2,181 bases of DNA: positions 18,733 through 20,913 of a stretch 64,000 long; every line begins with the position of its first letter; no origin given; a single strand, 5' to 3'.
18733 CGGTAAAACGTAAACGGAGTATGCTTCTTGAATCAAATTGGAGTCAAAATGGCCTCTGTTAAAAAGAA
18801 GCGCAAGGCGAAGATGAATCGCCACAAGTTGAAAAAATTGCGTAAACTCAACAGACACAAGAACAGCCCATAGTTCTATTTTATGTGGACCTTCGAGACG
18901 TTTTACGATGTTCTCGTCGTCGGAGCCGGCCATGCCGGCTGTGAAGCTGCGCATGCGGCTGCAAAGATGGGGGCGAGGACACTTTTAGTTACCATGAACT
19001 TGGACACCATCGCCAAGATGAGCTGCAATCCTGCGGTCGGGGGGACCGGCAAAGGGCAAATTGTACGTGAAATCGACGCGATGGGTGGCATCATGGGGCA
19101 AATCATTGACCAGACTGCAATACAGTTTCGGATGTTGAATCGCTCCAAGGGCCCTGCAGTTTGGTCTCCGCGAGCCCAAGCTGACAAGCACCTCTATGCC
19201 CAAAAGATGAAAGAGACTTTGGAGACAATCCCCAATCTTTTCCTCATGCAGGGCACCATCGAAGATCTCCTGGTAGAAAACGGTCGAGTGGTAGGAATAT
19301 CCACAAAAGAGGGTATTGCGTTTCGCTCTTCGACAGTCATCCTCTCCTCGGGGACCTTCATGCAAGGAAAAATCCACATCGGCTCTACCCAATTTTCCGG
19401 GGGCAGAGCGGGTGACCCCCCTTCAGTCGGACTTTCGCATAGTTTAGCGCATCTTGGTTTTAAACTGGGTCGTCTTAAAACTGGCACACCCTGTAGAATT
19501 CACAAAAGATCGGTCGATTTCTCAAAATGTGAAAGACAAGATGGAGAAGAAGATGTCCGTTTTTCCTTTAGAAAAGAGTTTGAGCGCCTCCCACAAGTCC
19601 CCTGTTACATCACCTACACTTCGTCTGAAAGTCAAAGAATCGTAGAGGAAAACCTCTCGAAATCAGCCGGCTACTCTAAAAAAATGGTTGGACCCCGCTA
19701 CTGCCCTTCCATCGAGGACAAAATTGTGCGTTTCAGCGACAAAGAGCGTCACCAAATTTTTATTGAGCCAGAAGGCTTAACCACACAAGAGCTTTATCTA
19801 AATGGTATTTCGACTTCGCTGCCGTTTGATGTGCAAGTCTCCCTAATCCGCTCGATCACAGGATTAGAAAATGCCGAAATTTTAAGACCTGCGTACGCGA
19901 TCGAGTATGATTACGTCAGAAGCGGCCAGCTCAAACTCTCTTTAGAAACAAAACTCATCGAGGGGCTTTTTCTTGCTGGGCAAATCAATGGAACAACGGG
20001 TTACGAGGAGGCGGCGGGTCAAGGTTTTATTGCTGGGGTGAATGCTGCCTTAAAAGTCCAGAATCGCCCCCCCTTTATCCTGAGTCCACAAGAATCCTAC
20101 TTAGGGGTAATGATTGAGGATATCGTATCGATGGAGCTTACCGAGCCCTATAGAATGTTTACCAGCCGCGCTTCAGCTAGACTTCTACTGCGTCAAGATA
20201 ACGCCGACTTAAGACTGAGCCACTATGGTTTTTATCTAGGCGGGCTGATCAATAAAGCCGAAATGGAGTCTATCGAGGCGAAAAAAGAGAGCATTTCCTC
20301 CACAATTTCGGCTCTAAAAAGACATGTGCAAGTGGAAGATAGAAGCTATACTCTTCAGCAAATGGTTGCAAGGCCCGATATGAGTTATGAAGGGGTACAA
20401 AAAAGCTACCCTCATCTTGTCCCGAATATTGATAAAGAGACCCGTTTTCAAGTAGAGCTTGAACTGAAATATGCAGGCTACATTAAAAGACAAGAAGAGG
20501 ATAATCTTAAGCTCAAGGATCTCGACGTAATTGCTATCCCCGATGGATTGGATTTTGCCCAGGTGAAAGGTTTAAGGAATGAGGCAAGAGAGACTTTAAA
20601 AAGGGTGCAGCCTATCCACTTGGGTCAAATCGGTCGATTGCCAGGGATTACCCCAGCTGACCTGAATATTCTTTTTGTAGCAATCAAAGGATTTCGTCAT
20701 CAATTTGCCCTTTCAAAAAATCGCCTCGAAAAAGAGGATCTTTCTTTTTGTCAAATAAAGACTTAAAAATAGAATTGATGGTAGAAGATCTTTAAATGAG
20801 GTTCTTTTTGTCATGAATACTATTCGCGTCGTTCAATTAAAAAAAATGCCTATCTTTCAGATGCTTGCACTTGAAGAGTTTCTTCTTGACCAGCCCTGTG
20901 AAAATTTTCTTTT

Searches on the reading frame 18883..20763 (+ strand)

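Call 36: search_protein_families(library=pfam, proteins=[window:18883-20763:+], max_evalue=0.001)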
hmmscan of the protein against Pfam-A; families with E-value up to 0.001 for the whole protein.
window:18883-20763:+ (627 aa): 8 families
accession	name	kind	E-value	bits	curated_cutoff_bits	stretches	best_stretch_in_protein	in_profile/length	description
PF01134.28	GIDA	-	6.1e-166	552.7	22.1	1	9-395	1-390/391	Glucose inhibited division protein A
PF13932.14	SAM_GIDA_C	-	3.1e-17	62.6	27.1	1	543-597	2-56/57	tRNA modifying enzyme MnmG/GidA C-terminal helical bundle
PF21680.2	GIDA_C_1st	-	1e-11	45.9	24.7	1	461-538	4-96/96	tRNA modifying enzyme MnmG/GidA C-terminal helical domain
PF12831.13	FAD_oxidored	-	2.6e-08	34.1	27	1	9-153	1-141/416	FAD dependent oxidoreductase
PF00890.30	FAD_binding_2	-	1e-06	28.6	20.4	1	9-37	1-29/414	FAD binding domain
PF07992.20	Pyr_redox_2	-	4.6e-05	23.4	26.1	1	8-49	1-41/291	Pyridine nucleotide-disulphide oxidoreductase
PF01266.30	DAO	-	0.00012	22.2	27.9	0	9-39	1-31/353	FAD dependent oxidoreductase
PF01262.27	AlaDh_PNT_C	-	0.00035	20.5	23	1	9-46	30-67/214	Alanine dehydrogenase/PNT, C-terminal domain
